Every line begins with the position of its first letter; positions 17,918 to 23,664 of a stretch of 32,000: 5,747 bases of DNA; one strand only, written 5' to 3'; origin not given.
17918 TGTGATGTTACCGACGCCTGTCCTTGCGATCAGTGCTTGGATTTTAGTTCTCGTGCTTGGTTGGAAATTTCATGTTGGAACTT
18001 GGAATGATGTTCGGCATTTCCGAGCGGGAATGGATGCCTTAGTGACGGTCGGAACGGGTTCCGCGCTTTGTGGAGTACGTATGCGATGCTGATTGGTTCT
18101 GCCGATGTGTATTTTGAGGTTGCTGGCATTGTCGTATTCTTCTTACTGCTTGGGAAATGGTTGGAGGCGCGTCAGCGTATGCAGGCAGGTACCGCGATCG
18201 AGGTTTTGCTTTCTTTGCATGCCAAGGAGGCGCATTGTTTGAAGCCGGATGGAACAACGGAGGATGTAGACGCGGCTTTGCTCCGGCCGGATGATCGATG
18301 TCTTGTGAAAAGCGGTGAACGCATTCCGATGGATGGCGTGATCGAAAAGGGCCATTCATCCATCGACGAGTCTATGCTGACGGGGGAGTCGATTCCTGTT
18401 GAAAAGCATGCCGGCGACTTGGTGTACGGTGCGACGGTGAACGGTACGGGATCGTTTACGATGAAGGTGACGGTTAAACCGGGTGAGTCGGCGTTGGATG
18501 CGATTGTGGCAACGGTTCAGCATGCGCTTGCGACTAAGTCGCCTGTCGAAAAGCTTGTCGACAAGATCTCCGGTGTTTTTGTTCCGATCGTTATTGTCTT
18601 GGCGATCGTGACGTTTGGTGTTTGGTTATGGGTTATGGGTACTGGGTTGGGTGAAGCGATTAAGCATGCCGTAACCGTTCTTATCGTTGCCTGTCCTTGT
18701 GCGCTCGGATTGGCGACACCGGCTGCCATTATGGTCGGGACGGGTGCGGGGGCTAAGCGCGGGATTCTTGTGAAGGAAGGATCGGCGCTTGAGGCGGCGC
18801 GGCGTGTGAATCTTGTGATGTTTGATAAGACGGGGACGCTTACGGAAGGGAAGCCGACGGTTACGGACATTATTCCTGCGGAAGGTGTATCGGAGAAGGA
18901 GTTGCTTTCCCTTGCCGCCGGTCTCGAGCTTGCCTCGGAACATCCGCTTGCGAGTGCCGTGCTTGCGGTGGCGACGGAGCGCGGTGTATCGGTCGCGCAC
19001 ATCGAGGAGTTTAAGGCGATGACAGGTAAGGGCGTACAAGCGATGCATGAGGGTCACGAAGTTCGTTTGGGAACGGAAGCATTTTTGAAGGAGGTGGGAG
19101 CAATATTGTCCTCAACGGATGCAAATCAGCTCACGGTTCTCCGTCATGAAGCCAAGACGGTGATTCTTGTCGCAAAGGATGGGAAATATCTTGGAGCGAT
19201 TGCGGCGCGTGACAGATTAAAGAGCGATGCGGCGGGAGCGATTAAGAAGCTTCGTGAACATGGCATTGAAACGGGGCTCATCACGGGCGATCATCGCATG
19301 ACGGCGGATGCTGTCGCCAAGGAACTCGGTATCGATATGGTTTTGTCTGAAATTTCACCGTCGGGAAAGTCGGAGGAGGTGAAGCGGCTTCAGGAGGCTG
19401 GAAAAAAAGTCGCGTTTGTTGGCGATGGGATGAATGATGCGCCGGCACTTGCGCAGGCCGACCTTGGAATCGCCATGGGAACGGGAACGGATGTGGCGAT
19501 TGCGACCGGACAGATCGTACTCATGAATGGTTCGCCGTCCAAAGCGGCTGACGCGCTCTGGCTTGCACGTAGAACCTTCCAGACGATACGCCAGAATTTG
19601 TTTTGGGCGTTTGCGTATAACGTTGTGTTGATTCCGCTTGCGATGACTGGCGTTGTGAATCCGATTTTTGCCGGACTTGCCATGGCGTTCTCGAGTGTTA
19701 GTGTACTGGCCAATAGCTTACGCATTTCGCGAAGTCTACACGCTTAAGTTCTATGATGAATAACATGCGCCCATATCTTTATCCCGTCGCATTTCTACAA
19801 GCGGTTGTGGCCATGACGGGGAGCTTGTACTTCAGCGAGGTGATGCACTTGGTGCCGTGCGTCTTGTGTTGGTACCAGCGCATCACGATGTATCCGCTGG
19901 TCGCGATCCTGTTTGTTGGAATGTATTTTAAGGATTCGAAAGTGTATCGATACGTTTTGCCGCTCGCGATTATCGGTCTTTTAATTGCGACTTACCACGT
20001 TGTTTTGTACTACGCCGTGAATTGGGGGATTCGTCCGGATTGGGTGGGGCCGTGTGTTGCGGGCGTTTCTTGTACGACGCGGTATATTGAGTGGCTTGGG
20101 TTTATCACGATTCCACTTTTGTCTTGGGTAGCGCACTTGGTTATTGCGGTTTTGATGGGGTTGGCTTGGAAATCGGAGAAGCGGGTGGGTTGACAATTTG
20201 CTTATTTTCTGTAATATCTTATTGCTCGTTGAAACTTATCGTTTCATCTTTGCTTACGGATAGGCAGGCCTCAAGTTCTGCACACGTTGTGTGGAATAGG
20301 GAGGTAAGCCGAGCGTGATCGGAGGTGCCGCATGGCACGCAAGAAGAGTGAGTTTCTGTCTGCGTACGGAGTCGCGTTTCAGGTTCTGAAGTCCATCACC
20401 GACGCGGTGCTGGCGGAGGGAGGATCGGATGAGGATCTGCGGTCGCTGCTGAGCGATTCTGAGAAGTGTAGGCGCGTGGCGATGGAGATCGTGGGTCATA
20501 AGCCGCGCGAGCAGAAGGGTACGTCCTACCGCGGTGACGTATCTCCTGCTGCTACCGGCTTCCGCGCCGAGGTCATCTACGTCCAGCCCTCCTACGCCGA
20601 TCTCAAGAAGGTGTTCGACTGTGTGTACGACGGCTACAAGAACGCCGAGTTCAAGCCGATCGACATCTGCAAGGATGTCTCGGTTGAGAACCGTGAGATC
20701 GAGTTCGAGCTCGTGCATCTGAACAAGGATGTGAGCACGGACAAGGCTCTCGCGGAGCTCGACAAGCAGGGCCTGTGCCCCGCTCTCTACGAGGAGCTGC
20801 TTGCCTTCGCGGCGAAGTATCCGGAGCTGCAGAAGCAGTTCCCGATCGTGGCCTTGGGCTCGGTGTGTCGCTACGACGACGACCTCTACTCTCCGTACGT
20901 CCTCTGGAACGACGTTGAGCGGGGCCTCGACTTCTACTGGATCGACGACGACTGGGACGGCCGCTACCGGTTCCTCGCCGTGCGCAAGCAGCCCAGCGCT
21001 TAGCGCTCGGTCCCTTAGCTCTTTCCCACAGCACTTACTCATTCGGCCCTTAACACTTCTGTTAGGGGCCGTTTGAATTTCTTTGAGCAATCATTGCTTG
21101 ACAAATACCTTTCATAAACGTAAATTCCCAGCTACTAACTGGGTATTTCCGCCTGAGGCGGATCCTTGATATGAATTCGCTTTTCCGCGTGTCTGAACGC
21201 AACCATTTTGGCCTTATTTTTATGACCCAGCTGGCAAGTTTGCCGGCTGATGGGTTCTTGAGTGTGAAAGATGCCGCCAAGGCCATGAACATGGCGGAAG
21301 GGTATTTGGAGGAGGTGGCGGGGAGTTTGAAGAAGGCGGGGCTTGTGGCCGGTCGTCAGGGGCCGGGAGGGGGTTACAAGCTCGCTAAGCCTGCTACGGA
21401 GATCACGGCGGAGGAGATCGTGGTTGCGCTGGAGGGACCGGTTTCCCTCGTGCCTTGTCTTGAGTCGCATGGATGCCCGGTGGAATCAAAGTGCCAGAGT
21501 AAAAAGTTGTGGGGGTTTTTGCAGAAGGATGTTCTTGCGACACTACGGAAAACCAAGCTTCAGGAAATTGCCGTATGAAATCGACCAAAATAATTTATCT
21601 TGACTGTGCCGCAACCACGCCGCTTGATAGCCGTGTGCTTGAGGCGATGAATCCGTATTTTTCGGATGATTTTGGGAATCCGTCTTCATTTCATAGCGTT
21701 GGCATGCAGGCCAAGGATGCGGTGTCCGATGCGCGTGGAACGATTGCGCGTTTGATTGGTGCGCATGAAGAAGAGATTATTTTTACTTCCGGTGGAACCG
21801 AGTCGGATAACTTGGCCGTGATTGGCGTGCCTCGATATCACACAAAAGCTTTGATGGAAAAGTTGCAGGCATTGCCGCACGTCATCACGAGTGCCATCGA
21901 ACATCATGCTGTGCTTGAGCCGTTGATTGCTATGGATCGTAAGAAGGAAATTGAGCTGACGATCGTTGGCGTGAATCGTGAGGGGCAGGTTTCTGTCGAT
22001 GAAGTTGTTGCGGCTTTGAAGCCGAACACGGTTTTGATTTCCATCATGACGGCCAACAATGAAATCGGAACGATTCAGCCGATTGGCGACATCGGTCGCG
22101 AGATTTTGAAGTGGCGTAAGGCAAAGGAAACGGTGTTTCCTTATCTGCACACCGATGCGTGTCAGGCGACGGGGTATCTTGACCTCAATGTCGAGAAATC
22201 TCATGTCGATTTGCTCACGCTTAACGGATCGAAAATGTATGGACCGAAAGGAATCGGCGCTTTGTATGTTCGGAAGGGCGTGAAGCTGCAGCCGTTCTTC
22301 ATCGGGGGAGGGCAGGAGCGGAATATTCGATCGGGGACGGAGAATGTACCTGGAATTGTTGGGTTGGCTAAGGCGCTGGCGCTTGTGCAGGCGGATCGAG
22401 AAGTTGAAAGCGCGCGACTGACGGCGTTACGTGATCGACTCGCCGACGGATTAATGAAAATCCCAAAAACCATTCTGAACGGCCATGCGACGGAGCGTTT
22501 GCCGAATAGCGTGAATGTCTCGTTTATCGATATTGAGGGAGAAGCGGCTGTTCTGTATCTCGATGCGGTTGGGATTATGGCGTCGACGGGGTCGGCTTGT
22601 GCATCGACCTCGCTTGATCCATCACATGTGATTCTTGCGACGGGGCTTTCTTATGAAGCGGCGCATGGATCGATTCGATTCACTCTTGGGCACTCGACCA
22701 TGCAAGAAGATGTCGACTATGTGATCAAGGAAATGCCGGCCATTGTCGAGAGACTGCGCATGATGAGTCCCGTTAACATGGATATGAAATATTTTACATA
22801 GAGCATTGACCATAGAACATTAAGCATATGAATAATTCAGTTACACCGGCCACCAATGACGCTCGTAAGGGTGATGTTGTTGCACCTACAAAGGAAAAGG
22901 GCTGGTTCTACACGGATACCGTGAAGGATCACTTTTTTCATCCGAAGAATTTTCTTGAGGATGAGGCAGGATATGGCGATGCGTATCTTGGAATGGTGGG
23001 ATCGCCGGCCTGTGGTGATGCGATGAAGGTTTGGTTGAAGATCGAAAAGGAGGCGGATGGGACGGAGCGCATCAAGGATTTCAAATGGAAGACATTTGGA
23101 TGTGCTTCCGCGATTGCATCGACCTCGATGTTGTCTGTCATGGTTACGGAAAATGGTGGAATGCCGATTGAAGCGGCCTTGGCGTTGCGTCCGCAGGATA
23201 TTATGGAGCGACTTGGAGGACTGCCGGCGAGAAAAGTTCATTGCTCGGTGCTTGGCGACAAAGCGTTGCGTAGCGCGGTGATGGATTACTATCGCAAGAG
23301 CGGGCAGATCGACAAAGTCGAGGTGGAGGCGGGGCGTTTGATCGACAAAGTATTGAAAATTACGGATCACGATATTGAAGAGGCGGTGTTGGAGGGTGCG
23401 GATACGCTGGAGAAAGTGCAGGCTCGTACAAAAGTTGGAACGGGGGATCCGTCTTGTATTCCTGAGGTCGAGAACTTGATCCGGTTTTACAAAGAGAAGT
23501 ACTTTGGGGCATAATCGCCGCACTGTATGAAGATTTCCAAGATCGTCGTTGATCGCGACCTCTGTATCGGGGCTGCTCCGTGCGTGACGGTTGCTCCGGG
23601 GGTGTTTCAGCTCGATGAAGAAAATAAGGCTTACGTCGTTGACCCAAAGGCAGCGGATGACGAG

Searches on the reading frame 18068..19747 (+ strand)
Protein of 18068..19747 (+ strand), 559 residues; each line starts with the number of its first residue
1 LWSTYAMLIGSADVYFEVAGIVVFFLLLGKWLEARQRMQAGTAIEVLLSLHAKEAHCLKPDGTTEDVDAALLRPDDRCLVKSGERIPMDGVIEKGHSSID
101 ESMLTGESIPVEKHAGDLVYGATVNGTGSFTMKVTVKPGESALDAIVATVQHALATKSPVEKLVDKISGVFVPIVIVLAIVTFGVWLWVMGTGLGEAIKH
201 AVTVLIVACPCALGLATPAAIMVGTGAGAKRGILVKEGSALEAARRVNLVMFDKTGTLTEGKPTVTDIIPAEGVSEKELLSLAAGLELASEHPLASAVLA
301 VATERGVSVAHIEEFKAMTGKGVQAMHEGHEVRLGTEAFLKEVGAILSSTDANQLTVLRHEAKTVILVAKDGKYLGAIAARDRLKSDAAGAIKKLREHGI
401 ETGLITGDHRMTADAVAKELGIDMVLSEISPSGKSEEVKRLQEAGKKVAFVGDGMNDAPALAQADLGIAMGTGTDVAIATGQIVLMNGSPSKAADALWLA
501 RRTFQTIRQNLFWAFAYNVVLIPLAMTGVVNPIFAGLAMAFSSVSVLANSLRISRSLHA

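Call 11: search_protein_families(library=pfam, max_evalue=0.01, proteins=[window:18068-19747:+])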
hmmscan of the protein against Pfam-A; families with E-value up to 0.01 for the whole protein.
window:18068-19747:+ (559 aa): 4 families
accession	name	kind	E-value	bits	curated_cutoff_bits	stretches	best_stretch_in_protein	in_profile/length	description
PF00122.25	E1-E2_ATPase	-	7.7e-54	182.4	28.1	1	50-231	2-181/181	E1-E2 ATPase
PF00702.32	Hydrolase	-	4.1e-36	125.6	26.4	1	248-465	2-191/191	haloacid dehalogenase-like hydrolase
PF08282.18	Hydrolase_3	-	4.7e-08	33.5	20.9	1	439-479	197-237/255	haloacid dehalogenase-like hydrolase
PF12710.13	HAD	-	8.3e-07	30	27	1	373-461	71-188/189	haloacid dehalogenase-like hydrolase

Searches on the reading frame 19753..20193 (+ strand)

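Call 11: search_protein_families(library=pfam, max_evalue=0.01, proteins=[window:19753-20193:+])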
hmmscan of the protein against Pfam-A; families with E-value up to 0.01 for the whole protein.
window:19753-20193:+ (146 aa): 1 family
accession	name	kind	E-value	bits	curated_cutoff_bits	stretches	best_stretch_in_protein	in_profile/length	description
PF02600.21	DsbB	-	5.4e-12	46.8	22.1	1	11-136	6-146/148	Disulfide bond formation protein DsbB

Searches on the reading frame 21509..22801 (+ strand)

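Call 11: search_protein_families(library=pfam, max_evalue=0.01, proteins=[window:21509-22801:+])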
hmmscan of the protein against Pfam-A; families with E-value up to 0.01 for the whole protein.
window:21509-22801:+ (430 aa): 1 family
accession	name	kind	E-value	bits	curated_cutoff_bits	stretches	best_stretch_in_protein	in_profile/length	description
PF00266.25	Aminotran_5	-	9.1e-76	255.7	21.5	1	29-405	1-371/371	Aminotransferase class-V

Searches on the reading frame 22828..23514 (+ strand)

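Call 11: search_protein_families(library=pfam, max_evalue=0.01, proteins=[window:22828-23514:+])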
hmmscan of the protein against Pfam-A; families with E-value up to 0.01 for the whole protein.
window:22828-23514:+ (228 aa): 2 families
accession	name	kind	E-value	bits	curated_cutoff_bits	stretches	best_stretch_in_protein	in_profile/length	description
PF01592.21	NifU_N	-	9.4e-36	123.2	22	1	28-158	2-124/127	NifU-like N terminal domain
PF04324.20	Fer2_BFD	-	6.2e-09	36.5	26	1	177-218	7-48/50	BFD-like [2Fe-2S] binding domain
